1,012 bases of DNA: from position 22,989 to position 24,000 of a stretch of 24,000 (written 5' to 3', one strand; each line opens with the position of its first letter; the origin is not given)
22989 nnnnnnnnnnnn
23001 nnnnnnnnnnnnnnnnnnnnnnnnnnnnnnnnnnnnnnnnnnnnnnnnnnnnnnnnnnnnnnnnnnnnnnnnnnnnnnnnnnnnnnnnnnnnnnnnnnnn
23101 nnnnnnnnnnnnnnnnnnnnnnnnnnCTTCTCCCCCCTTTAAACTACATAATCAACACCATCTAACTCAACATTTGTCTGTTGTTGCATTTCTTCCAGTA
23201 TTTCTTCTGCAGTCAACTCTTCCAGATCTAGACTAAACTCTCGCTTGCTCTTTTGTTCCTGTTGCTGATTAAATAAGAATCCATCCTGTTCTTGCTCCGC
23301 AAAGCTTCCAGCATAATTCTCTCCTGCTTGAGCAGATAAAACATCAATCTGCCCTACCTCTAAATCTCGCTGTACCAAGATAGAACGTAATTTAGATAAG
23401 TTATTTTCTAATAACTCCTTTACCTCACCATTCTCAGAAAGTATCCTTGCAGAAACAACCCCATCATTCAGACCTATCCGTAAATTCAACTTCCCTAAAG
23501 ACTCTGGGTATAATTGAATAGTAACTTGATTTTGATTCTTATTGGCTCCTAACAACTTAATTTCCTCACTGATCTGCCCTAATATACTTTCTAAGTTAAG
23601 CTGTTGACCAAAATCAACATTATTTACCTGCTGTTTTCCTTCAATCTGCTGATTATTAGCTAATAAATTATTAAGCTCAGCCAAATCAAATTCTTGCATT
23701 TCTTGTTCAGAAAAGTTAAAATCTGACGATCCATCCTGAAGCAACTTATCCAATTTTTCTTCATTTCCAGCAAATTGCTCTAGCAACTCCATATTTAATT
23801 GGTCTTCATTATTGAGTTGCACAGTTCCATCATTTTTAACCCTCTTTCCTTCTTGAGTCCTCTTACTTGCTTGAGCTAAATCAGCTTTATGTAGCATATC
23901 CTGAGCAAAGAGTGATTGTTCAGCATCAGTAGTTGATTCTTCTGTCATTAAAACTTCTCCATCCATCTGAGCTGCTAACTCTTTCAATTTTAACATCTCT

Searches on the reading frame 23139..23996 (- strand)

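Call 12: search_protein_families(library=pfam, proteins=[window:23139-23996:-])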
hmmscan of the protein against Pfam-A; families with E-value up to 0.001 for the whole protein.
window:23139-23996:- (285 aa): 1 family
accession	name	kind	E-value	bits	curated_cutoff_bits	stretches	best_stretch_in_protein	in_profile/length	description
PF02120.21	Flg_hook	-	5.3e-17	61.9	29.8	1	151-224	8-81/85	Flagellar hook-length control protein FliK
